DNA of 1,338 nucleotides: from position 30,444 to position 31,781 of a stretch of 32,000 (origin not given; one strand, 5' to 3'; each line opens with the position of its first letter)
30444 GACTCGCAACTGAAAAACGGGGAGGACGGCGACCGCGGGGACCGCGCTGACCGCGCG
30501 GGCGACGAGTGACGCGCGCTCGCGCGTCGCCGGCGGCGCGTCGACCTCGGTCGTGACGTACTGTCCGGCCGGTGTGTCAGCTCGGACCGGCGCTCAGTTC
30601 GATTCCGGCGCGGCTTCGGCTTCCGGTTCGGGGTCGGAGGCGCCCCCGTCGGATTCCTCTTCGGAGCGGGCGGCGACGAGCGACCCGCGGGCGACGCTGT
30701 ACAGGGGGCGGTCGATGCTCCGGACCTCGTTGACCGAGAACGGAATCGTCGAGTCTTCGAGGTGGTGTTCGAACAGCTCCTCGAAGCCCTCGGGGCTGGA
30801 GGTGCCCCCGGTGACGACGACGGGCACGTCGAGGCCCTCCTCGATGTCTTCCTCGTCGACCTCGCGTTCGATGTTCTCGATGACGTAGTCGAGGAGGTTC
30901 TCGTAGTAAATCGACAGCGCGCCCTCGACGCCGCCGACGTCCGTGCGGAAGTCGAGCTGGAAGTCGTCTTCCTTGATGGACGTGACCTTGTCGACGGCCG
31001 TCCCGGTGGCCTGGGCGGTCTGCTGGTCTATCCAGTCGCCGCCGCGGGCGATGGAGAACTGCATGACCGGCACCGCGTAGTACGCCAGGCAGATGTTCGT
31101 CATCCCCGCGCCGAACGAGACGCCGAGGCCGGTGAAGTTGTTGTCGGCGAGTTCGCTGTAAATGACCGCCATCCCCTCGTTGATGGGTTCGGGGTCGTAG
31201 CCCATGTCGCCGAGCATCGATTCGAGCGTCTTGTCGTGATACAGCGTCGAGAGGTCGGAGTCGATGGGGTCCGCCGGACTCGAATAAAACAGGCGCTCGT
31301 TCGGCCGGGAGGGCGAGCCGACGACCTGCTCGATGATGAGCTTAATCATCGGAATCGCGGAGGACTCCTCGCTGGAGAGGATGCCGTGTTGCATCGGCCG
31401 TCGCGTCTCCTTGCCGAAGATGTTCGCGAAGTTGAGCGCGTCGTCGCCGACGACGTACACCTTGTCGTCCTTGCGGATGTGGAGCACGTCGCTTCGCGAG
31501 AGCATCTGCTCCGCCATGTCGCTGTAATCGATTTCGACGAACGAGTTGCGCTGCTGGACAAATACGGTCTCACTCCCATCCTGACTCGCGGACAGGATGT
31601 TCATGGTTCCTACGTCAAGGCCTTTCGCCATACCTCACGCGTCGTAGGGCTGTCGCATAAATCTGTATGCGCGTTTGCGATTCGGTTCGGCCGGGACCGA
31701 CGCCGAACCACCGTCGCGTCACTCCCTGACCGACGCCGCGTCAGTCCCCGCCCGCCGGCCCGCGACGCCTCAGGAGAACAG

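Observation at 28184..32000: Tubulin-like CetZ and actin-like volactin genes 0.7 kb apart, embedded with three uncharacterised partners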

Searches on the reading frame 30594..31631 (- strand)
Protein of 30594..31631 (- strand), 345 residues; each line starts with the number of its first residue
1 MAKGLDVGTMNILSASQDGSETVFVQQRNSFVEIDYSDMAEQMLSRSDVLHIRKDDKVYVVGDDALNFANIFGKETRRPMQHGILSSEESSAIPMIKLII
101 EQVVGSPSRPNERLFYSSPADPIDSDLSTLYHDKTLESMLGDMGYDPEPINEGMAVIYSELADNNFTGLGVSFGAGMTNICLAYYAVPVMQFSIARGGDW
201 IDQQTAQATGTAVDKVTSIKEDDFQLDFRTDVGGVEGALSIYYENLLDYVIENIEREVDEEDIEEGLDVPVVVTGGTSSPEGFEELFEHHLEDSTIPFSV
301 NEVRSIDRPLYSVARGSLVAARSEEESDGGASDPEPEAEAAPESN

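Call 4: search_protein_families(library=pfam, proteins=[window:30594-31631:-], max_evalue=0.1)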
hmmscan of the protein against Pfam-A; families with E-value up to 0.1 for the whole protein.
window:30594-31631:- (345 aa): 3 families
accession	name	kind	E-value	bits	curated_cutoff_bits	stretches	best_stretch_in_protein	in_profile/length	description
PF25216.1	Volactin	-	5.7e-135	450.4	35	1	1-321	1-321/321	Volactin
PF14450.12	FtsA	-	0.0053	17.6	31.8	1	170-315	2-126/127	Cell division protein FtsA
PF00022.25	Actin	-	0.016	14.2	27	0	261-295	319-353/410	Actin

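Call 5: search_protein_families(library=ncbifam, proteins=[window:30594-31631:-], max_evalue=0.1)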
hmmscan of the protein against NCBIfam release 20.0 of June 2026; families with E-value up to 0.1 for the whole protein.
window:30594-31631:- (345 aa): 5 families
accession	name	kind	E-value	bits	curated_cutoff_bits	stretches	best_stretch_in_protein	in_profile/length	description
NF040964.1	MamK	subfamily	4.5e-11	42.4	400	2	48-210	33-190/335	MamK family actin-like protein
NF053558.1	BeeR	equivalog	7.3e-06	25.2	530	1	162-326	155-342/349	BeeR family actin-like protein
TIGR01174.1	ftsA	equivalog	0.00072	18.7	175.85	1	250-294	296-341/371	cell division protein FtsA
NF053533.1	salactin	equivalog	0.023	13.8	400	1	225-319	236-330/335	actin-like salactin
NF010540.1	PRK13929.1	exception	0.055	12.5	515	0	4-205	8-189/334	rod-share determining protein MreBH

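Call 7: find_encoding_contigs(protein=window:30594-31631:-, flank=10000, max_places=6)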
Protein window:30594-31631:- (345 aa): 24 contigs read that carry it; 6 places shown.
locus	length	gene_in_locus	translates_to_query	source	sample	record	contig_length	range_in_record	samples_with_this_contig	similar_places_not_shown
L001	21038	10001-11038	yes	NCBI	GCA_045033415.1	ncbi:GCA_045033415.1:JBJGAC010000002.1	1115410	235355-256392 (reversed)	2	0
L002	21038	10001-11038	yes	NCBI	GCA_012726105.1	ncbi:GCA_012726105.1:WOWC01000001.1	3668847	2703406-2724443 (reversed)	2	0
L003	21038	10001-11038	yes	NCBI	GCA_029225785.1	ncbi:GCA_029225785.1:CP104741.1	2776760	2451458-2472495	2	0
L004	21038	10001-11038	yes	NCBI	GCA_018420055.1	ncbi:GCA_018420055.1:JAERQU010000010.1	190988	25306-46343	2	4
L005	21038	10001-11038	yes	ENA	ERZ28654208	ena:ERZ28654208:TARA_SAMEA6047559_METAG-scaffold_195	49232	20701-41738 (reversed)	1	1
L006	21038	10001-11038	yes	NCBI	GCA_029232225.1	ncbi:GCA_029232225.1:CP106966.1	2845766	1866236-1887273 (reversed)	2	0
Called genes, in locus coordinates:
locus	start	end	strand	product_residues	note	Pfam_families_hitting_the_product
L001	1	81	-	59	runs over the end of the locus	-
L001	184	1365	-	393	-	PF00072:Response_reg, PF00989:PAS, PF08448:PAS_4, PF13426:PAS_9, PF00989:PAS, PF08448:PAS_4 (weak), PF13426:PAS_9, PF08447:PAS_3, +1 more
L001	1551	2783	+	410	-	PF26272:DUF8073_N, PF26271:DUF8073_M, PF26270:DUF8073_C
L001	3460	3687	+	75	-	-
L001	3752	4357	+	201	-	-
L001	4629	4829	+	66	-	-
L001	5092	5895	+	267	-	PF04367:DUF502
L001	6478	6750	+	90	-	PF05239:PRC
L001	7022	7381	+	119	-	-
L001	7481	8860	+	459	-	PF13576:Pentapeptide_3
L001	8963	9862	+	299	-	PF23600:CdpA_N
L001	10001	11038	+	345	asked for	PF25216:Volactin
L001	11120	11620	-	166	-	-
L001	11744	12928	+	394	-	PF00091:Tubulin, PF21011:CetZ_C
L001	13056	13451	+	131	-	-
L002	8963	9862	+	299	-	PF23600:CdpA_N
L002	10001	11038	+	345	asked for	PF25216:Volactin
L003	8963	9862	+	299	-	PF23600:CdpA_N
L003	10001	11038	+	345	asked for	PF25216:Volactin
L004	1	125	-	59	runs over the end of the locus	-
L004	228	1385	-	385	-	PF00072:Response_reg, PF00989:PAS, PF08448:PAS_4, PF13426:PAS_9, PF00989:PAS, PF08448:PAS_4 (weak), PF13426:PAS_9, PF08447:PAS_3, +1 more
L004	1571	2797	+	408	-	PF26272:DUF8073_N, PF26271:DUF8073_M, PF26270:DUF8073_C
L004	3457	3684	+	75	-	-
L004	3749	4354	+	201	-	-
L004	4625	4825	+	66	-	-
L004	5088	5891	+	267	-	PF04367:DUF502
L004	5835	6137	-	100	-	-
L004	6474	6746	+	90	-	PF05239:PRC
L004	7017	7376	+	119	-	-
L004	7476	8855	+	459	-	PF13576:Pentapeptide_3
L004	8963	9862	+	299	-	PF23600:CdpA_N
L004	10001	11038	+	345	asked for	PF25216:Volactin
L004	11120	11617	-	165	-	-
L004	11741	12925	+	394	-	PF00091:Tubulin, PF21011:CetZ_C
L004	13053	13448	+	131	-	-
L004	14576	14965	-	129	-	PF25926:DUF7971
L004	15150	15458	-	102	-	-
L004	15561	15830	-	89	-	PF26405:DUF8103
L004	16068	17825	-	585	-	PF01702:TGT, PF17884:DUF5591, PF14810:TGT_C2, PF01472:PUA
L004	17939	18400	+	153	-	-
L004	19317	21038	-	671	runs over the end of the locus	PF12860:PAS_7 (faint), PF23951:DUF7282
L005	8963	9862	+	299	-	PF23600:CdpA_N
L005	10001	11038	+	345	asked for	PF25216:Volactin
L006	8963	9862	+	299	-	PF23600:CdpA_N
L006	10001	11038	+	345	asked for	PF25216:Volactin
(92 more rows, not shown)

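Call 19: find_homologous_proteins(query=window:30594-31631:-, max_evalue=1e-10)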
Query window:30594-31631:- (345 aa): 1224 proteins with E <= 1e-10 among 3763 candidates; the best 120 are listed.
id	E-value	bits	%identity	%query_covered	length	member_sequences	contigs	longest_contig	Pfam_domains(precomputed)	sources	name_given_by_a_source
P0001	1.4e-222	755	100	100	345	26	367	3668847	PF25216.1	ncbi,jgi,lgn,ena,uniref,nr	ncbi:disk-shape morphogenesis protein volactin [Haloferax volcanii]|jgi:hypothetical protein|uniref:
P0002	8.5e-193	658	86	100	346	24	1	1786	PF25216.1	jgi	-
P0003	3.8e-192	656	86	99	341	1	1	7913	PF25216.1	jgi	jgi:actin-like ATPase involved in cell morphogenesis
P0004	9.5e-192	654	86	98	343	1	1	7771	PF25216.1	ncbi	ncbi:MAG: hypothetical protein ABEI80_00535 [Haloplanus sp.]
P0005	5.6e-191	652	86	99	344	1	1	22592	PF25216.1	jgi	jgi:actin-like ATPase involved in cell morphogenesis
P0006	8.1e-191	651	84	100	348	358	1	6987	PF25216.1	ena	-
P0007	5.5e-190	648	85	99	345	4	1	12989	PF25216.1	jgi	jgi:hypothetical protein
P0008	6.7e-190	648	86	99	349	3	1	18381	PF25216.1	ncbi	ncbi:MAG: hypothetical protein ABEJ04_05990 [Halobacteriaceae archaeon]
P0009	7.7e-190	648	85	98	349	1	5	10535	PF25216.1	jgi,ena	jgi:actin-like ATPase involved in cell morphogenesis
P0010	7.7e-190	648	85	98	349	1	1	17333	PF25216.1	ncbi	-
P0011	1.6e-189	647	89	94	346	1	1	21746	PF25216.1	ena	-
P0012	1.7e-189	647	84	99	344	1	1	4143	PF25216.1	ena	-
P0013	6.5e-189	645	86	94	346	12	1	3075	PF25216.1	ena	-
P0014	2.4e-188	643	85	98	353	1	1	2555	PF25216.1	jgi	jgi:actin-like ATPase involved in cell morphogenesis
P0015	2.8e-188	643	86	94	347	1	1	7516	PF25216.1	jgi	jgi:hypothetical protein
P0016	7.6e-188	641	84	99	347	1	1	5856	PF25216.1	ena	-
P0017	1.8e-187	640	83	100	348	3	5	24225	PF25216.1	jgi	-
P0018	2.8e-187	639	86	94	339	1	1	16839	PF25216.1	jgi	jgi:actin-like ATPase involved in cell morphogenesis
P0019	2.9e-187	639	87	94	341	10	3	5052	PF25216.1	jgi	jgi:actin-like ATPase involved in cell morphogenesis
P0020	4.4e-186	636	86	95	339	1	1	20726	PF25216.1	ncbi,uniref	ncbi:hypothetical protein [Halorubrum sp. DTA98]|uniref:hypothetical protein n=1 Tax=Halorubrum sp. 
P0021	5.3e-186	635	86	94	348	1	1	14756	PF25216.1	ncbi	ncbi:MAG: hypothetical protein ABEJ28_05400 [Salinigranum sp.]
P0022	5.3e-186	635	82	99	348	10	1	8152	PF25216.1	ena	-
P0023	7.4e-186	635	87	94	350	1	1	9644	PF25216.1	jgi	jgi:actin-like ATPase involved in cell morphogenesis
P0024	1.0e-185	634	84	99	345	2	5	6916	PF25216.1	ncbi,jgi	jgi:actin-like ATPase involved in cell morphogenesis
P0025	1.1e-185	634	83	99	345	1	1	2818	PF25216.1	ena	-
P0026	1.2e-185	634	83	99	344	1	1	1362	PF25216.1,PF06723.20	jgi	-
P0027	1.6e-185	634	86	94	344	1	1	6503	PF25216.1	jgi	jgi:actin-like ATPase involved in cell morphogenesis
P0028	2.1e-185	633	87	94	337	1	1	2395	PF25216.1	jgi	jgi:actin-like ATPase involved in cell morphogenesis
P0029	3.2e-185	633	86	95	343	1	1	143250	PF25216.1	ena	-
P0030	4.2e-185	632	84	96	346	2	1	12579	PF25216.1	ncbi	ncbi:MAG: hypothetical protein ABEH58_03975 [Haloplanus sp.]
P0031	7.1e-185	632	85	94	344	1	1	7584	PF25216.1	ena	-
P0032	7.2e-185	632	86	94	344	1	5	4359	PF25216.1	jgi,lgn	-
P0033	7.9e-185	631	85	96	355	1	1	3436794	PF25216.1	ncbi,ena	-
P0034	9.4e-185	631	86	94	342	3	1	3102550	PF25216.1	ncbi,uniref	ncbi:hypothetical protein [Halobellus rubicundus]|uniref:Cell division protein FtsA n=1 Tax=Halobell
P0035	9.7e-185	631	86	94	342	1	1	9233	PF25216.1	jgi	jgi:actin-like ATPase involved in cell morphogenesis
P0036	1.3e-184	631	86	95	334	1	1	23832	PF25216.1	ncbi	ncbi:MAG: hypothetical protein ABEH78_02125 [Haloferacaceae archaeon]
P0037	1.4e-184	631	84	99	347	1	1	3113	PF25216.1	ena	-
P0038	1.5e-184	631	81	96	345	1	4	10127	PF25216.1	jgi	jgi:actin-like ATPase involved in cell morphogenesis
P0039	1.5e-184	631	84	98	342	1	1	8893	PF25216.1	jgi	jgi:actin-like ATPase involved in cell morphogenesis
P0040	1.8e-184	630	83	93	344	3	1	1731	PF25216.1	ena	-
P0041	2.2e-184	630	83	100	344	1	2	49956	PF25216.1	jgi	jgi:actin-like ATPase involved in cell morphogenesis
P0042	2.3e-184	630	85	94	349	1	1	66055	PF25216.1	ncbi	ncbi:MAG: hypothetical protein ABEI76_10355 [Halobacteriales archaeon]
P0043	2.5e-184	630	85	95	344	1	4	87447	PF25216.1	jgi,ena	jgi:actin-like ATPase involved in cell morphogenesis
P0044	3.8e-184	629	85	95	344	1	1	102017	PF25216.1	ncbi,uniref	ncbi:hypothetical protein [Haloplanus sp.]|uniref:hypothetical protein n=1 Tax=Haloplanus sp. TaxID=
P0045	9.7e-184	628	85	93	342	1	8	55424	PF25216.1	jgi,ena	jgi:actin-like ATPase involved in cell morphogenesis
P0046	1.4e-183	627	80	96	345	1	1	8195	PF25216.1,PF06723.20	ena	-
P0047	2.5e-183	626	85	93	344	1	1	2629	PF25216.1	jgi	jgi:hypothetical protein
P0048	2.7e-183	626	81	99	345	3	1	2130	PF25216.1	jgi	-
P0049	2.9e-183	626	85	95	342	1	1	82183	PF25216.1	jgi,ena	jgi:hypothetical protein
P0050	2.9e-183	626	81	95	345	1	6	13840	PF25216.1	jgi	jgi:hypothetical protein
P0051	3.5e-183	626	84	97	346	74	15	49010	PF25216.1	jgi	jgi:actin-like ATPase involved in cell morphogenesis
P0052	4.2e-183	626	85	94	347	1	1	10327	PF25216.1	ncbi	ncbi:MAG: hypothetical protein ABEJ48_04485, partial [Halobacteriales archaeon]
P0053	5.0e-183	626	85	94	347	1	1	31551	PF25216.1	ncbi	ncbi:MAG: hypothetical protein ABEH65_09515 [Halobacteriales archaeon]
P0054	5.9e-183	625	84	98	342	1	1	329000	PF25216.1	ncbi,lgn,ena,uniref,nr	ncbi:disk-shape morphogenesis protein volactin [Halobellus clavatus]|uniref:Uncharacterized protein 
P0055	6.1e-183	625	84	94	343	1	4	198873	PF25216.1,PF06723.20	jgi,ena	-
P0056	9.3e-183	625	85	94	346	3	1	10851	PF25216.1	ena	-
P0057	1.0e-182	624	83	93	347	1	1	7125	PF25216.1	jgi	-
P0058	2.3e-182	623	82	99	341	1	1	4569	PF25216.1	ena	-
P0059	2.5e-182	623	81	96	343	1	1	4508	PF25216.1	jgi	jgi:actin-like ATPase involved in cell morphogenesis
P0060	2.6e-182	623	84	92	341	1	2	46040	PF25216.1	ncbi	-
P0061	3.1e-182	623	84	96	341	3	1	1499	PF25216.1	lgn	-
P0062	3.3e-182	623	80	96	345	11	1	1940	PF25216.1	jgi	jgi:actin-like ATPase involved in cell morphogenesis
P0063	4.4e-182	622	82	94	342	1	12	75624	PF25216.1,PF06723.20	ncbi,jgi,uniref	ncbi:MAG: actin-like ATPase involved in cell morphogenesis [Natronomonas sp.]|jgi:hypothetical prote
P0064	4.6e-182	622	85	94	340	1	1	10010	PF25216.1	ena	-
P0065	5.4e-182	622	85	94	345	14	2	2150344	PF25216.1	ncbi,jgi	jgi:Actin-like ATPase involved in cell division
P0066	6.2e-182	622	81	99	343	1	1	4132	PF25216.1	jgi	-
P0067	8.9e-182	621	83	98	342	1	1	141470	PF25216.1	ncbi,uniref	ncbi:MAG: hypothetical protein ABEI27_05805 [Halobellus sp.]|uniref:hypothetical protein n=1 Tax=Hal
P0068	1.0e-181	621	83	98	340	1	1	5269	PF25216.1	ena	-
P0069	1.1e-181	621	83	94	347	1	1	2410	PF25216.1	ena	-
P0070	1.3e-181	621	80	100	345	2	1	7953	PF25216.1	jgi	-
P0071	1.5e-181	621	83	95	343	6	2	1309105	PF25216.1,PF06723.20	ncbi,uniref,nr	ncbi:hypothetical protein [Haloarchaeobius litoreus]|uniref:Uncharacterized protein n=1 Tax=Haloarch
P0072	1.7e-181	621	82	94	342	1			PF25216.1,PF06723.20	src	-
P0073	1.7e-181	620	84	94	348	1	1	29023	PF25216.1,PF06723.20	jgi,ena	-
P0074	1.9e-181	620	83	94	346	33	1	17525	PF25216.1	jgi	-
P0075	2.0e-181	620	82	98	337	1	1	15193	PF25216.1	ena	-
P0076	2.3e-181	620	84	93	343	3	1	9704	PF25216.1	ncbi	-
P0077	2.3e-181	620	84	94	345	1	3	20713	PF25216.1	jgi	jgi:hypothetical protein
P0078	2.4e-181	620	83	98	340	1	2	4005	PF25216.1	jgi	jgi:hypothetical protein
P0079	2.6e-181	620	82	99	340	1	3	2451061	PF25216.1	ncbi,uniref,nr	ncbi:disk-shape morphogenesis protein volactin [Halosegnis longus]|uniref:Uncharacterized protein n=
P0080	2.8e-181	620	84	94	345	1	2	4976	PF25216.1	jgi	jgi:hypothetical protein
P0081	2.9e-181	620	81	99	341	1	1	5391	PF25216.1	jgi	jgi:actin-like ATPase involved in cell morphogenesis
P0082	3.0e-181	620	83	93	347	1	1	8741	PF25216.1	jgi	jgi:actin-like ATPase involved in cell morphogenesis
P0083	3.1e-181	620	81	99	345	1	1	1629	PF25216.1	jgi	jgi:hypothetical protein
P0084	3.7e-181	619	84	94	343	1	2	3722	PF25216.1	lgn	-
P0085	4.2e-181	619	83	98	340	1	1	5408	PF25216.1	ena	-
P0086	4.4e-181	619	83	98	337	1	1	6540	PF25216.1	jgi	jgi:actin-like ATPase involved in cell morphogenesis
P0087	5.0e-181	619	84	92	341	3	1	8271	PF25216.1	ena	-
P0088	5.2e-181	619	83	95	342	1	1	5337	PF25216.1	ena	-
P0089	5.4e-181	619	82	93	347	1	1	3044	PF25216.1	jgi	-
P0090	5.5e-181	619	82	97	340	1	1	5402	PF25216.1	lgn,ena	-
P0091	5.5e-181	619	82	96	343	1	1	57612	PF25216.1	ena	-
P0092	5.5e-181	619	82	98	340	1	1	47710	PF25216.1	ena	-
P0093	7.1e-181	618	82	97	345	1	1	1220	PF25216.1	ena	-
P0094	8.0e-181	618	84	96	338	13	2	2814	PF25216.1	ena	-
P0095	8.2e-181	618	83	94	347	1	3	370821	PF25216.1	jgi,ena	-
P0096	9.1e-181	618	82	98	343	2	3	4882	PF25216.1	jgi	-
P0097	1.0e-180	618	84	95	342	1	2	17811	PF25216.1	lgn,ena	-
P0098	1.2e-180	618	85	94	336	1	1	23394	PF25216.1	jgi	jgi:actin-like ATPase involved in cell morphogenesis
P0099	1.3e-180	618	82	96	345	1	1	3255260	PF25216.1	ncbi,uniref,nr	ncbi:hypothetical protein L593_14845 [Salinarchaeum sp. Harcht-Bsk1]|uniref:hypothetical protein n=1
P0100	1.5e-180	617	81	94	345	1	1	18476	PF25216.1,PF06723.20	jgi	jgi:actin-like ATPase involved in cell morphogenesis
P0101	1.5e-180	617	83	97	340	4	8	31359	PF25216.1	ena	-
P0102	1.6e-180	617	82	95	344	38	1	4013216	PF25216.1,PF06723.20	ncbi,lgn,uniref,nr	ncbi:cell division protein FtsA [Natronococcus occultus]|uniref:Actin-like ATPase involved in cell m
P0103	1.8e-180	617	83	94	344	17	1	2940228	PF25216.1,PF06723.20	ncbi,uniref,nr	ncbi:Cell division ATPase FtsA [Halapricum desulfuricans]|uniref:Cell division ATPase FtsA n=1 Tax=H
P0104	1.9e-180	617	83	94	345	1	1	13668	PF25216.1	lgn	-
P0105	2.0e-180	617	84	94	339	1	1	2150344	PF25216.1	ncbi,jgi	jgi:hypothetical protein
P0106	2.1e-180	617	82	95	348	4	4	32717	PF25216.1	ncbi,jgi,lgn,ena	jgi:actin-like ATPase involved in cell morphogenesis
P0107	2.2e-180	617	83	94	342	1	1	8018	PF25216.1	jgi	-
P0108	2.4e-180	617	85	94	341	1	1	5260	PF25216.1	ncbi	-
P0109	2.5e-180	617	83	96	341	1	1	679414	PF25216.1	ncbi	-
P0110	2.6e-180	617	83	98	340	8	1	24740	PF25216.1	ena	-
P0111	3.2e-180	616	83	95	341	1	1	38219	PF25216.1,PF06723.20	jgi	jgi:hypothetical protein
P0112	3.4e-180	616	81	99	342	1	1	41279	PF25216.1,PF06723.20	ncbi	ncbi:MAG: hypothetical protein PPP58_05520 [Natronomonas sp.]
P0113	3.7e-180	616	81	95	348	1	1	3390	PF25216.1,PF06723.20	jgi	jgi:actin-related protein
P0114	3.8e-180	616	83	94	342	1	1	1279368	PF25216.1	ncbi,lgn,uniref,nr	ncbi:hypothetical protein SAMN06269185_0709 [Natronoarchaeum philippinense]|uniref:Uncharacterized p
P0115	3.9e-180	616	83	94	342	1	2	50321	PF25216.1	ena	-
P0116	4.3e-180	616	84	92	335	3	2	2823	PF25216.1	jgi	jgi:actin-like ATPase involved in cell morphogenesis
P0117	4.9e-180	616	83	95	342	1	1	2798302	PF25216.1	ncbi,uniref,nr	ncbi:hypothetical protein [Halorientalis litorea]|uniref:hypothetical protein n=1 Tax=Halorientalis 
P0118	5.2e-180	616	84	94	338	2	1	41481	PF25216.1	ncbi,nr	ncbi:hypothetical protein BRC83_09445 [Halobacteriales archaeon QS_1_68_17]|nr:MAG: hypothetical pro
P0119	6.0e-180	615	83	95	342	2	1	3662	PF25216.1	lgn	-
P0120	6.1e-180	615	82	94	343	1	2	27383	PF25216.1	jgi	jgi:actin-like ATPase involved in cell morphogenesis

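Call 22: find_related_loci(query=A1, collection=genome_contigs, flank=10000)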
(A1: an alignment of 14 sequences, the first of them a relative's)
Query A1 (345 aa) in genome_contigs; peptide patterns used: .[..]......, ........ (x = any residue, [..] = any of these).
491 stretches matched a pattern; 421 encode a relative of the query (tblastn E <= 1e-3); the best 80 are kept; 80 distinct loci.
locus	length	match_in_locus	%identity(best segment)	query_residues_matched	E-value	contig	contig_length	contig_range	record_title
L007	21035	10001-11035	99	1-345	0e+0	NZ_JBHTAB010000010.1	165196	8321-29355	Haloferax chudinovii strain DSM 26526 GCM70025340_24, whole genome shotgun sequence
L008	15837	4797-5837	99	1-345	0e+0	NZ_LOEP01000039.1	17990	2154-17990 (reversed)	Haloferax sp. Q22 scaffold39, whole genome shotgun sequence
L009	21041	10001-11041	99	1-345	0e+0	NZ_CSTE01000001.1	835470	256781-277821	Haloferax massiliensis strain Arc-Hr, whole genome shotgun sequence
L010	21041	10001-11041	99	1-345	0e+0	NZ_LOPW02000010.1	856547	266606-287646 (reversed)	Haloferax marisrubri strain SB3 scf100009, whole genome shotgun sequence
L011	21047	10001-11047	98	1-345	0e+0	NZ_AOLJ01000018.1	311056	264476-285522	Haloferax gibbonsii ATCC 33959 contig_18, whole genome shotgun sequence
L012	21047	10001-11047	98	1-345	0e+0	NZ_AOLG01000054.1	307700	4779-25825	Haloferax prahovense DSM 18310 contig_54, whole genome shotgun sequence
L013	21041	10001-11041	98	1-345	0e+0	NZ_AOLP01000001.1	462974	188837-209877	Haloferax denitrificans ATCC 35960 contig_1, whole genome shotgun sequence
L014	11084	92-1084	96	1-331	0e+0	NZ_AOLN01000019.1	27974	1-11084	Haloferax mucosum ATCC BAA-1512 contig_19, whole genome shotgun sequence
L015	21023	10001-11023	85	1-343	0e+0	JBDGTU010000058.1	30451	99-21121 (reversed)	MAG: Haloferacaceae archaeon isolate DAL-WCL_32_90C3R c_000000001101, whole genome shotgun sequence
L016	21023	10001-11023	86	1-339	0e+0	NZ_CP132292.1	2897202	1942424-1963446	Salinirarus marinus strain XH8 chromosome, complete genome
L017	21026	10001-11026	86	1-344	0e+0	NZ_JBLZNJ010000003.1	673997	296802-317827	Halorubrum sp. SY-15 Scaffold2_1, whole genome shotgun sequence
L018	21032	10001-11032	85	1-339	0e+0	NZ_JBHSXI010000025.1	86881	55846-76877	Halorubrum trueperi strain Y73 GCM70025819_18, whole genome shotgun sequence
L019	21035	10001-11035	87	1-344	0e+0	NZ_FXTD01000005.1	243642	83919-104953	Halorubrum cibi strain DSM 19504, whole genome shotgun sequence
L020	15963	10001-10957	89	1-319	0e+0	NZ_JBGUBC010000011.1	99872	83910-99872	Halopenitus sp. H-Gu1 11, whole genome shotgun sequence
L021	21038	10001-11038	85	1-344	0e+0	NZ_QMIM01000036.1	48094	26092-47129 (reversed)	Halorubrum sp. 48-1-W NODE_29_length_48094_cov_9.52341, whole genome shotgun sequence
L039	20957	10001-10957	88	1-319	0e+0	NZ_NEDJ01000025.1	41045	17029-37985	Halorubrum ezzemoulense DSM 17463 NODE_25_length_41045_cov_12.1532, whole genome shotgun sequence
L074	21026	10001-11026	83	1-342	0e+0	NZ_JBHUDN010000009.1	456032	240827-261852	Haloplanus litoreus strain CGMCC 1.10456 platanus_K_21_77_9, whole genome shotgun sequence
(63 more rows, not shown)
